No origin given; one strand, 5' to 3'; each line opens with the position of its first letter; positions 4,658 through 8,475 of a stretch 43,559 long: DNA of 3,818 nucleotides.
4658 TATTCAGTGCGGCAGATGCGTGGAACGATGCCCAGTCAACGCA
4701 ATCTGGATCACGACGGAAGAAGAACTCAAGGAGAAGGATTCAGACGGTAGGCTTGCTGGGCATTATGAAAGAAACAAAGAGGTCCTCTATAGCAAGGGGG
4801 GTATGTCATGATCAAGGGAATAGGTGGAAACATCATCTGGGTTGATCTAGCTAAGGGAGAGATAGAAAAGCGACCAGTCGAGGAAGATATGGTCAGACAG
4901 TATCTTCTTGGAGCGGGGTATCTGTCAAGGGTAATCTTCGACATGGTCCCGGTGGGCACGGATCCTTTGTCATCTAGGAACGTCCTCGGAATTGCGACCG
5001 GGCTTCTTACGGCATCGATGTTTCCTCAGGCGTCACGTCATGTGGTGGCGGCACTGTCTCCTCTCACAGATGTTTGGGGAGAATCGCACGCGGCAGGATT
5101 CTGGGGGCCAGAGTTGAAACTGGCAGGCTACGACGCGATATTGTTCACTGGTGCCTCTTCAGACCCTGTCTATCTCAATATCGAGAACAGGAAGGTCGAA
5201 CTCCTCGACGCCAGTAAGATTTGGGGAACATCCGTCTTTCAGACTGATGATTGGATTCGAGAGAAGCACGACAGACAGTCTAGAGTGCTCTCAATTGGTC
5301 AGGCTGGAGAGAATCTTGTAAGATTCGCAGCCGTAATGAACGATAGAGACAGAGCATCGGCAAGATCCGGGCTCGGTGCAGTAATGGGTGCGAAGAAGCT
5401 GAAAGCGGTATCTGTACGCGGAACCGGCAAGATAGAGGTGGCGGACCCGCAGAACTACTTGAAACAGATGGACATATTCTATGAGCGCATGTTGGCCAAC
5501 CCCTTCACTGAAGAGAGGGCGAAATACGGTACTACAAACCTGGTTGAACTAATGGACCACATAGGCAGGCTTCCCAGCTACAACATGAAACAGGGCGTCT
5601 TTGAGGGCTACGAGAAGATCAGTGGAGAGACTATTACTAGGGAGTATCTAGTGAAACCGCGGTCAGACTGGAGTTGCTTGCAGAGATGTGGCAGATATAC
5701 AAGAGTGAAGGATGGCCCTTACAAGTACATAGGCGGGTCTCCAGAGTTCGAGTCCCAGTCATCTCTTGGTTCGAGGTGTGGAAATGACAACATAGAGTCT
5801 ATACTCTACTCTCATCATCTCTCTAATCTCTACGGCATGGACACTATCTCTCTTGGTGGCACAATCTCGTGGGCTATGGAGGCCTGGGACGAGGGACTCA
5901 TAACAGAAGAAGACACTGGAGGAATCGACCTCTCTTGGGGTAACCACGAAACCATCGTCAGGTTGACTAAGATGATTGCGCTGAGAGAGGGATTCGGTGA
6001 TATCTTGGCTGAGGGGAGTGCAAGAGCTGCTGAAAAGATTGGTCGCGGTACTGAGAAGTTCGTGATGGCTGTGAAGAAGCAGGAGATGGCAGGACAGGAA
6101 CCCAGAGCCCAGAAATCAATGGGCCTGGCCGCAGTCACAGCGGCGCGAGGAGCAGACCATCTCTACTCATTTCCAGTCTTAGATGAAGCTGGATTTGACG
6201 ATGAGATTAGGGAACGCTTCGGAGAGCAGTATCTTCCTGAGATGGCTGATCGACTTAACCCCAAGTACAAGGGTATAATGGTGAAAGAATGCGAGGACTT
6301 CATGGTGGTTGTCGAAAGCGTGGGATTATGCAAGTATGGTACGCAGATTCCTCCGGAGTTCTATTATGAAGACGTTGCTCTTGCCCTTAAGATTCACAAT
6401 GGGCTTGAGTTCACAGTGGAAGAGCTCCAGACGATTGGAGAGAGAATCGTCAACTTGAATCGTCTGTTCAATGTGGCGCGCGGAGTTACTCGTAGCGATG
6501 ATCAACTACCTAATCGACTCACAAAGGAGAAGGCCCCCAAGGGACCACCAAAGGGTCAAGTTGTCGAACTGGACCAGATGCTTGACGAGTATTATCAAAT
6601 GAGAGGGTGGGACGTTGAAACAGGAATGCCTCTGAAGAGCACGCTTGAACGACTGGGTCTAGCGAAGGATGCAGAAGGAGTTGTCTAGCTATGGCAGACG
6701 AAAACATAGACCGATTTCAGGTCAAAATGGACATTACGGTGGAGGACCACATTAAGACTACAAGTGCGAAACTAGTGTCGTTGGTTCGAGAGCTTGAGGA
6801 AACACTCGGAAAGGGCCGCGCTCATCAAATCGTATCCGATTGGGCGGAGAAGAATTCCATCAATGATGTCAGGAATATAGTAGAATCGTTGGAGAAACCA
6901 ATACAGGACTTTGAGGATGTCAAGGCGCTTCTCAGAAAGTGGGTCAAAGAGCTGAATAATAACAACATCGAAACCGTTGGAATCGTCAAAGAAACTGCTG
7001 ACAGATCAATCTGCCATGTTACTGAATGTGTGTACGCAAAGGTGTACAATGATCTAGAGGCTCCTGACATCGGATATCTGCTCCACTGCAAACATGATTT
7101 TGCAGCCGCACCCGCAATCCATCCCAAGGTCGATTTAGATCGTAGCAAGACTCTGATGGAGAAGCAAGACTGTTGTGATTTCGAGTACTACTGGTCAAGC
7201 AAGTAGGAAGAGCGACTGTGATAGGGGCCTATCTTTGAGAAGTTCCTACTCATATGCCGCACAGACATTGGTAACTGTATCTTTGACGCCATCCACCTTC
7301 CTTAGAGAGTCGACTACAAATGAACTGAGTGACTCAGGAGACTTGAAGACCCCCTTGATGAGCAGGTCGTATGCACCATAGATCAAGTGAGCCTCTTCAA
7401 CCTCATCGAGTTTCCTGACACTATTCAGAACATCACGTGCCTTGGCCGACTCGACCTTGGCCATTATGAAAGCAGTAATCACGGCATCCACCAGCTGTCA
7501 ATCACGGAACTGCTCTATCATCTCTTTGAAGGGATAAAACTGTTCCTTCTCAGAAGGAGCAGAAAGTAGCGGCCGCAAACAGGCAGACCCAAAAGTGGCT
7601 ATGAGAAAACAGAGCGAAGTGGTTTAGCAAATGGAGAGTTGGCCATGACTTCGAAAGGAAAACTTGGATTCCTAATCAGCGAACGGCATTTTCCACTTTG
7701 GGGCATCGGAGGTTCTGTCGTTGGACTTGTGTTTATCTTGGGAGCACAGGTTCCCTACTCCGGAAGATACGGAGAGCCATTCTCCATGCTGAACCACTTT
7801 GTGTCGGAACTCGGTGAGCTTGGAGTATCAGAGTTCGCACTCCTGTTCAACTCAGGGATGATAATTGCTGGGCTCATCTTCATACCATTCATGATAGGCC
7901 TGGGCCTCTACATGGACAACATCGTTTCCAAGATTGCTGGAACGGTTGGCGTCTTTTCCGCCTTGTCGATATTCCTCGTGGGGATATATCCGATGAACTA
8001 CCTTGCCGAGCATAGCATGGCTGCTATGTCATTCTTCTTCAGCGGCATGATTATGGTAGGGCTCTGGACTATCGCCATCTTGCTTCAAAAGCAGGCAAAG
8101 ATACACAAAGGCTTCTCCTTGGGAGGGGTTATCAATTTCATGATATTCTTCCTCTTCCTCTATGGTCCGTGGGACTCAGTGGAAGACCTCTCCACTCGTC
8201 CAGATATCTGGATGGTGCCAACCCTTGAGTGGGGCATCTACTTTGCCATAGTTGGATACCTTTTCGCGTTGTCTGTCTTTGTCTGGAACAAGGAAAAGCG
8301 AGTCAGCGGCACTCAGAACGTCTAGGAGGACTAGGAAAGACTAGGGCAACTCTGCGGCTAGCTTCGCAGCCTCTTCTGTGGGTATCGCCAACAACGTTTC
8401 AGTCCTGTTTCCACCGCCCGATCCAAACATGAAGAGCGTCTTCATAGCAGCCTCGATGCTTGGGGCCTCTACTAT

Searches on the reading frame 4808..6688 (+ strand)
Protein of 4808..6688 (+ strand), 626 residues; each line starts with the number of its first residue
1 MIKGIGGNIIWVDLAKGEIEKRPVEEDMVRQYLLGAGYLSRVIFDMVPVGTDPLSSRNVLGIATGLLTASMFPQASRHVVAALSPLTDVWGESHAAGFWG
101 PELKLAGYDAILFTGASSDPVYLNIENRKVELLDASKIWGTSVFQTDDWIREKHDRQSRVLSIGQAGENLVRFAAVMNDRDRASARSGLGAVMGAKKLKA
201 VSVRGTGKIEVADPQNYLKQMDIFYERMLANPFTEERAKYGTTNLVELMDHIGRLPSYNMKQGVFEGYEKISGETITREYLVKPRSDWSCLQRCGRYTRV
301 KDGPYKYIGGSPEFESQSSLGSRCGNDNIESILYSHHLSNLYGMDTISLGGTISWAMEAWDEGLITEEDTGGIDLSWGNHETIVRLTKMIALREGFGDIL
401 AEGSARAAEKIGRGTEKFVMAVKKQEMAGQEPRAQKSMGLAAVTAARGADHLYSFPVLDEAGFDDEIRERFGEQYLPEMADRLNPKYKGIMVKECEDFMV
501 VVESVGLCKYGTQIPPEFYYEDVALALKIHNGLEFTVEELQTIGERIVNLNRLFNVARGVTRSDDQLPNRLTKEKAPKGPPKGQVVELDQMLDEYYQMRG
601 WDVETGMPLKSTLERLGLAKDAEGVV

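Call 57: search_protein_families(library=pfam, proteins=[window:4808-6688:+], max_evalue=0.001)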
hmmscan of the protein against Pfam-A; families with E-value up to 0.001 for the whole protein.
window:4808-6688:+ (626 aa): 2 families
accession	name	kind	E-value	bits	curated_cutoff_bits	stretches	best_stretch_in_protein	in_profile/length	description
PF01314.23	AFOR_C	-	9.7e-128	427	27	1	225-618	7-385/385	Aldehyde ferredoxin oxidoreductase, domains 2 & 3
PF02730.20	AFOR_N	-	1.8e-68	230.7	29.8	1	7-206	1-199/199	Aldehyde ferredoxin oxidoreductase, N-terminal domain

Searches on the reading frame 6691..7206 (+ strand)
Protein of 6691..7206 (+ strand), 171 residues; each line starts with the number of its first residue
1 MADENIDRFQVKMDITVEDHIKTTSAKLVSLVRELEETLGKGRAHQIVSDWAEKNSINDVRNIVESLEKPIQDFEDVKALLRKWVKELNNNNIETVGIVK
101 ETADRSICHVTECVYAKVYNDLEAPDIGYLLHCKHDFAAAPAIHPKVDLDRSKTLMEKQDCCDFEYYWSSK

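Call 57: search_protein_families(library=pfam, proteins=[window:6691-7206:+], max_evalue=0.001)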
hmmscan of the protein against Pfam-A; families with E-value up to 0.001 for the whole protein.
window:6691-7206:+ (171 aa): 1 family
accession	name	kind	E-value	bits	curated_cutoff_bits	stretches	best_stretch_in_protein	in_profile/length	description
PF14196.11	ATC_hydrolase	-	3.5e-20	73.7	28.1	1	28-166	9-145/145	L-2-amino-thiazoline-4-carboxylic acid hydrolase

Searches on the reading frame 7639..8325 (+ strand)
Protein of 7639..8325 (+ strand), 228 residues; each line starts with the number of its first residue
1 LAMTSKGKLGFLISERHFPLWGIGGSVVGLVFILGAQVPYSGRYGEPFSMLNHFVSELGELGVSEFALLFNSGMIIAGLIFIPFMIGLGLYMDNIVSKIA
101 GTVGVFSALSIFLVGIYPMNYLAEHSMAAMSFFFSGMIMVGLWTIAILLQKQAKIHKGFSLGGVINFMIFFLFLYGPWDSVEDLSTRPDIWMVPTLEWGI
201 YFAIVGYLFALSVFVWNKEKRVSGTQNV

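Call 57: search_protein_families(library=pfam, proteins=[window:7639-8325:+], max_evalue=0.001)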
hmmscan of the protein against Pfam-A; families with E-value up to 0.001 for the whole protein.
window:7639-8325:+ (228 aa): 1 family
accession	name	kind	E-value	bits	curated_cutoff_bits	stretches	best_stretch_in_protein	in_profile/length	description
PF06197.19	DUF998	-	6.8e-10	39.3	30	1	38-215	11-180/184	Protein of unknown function (DUF998)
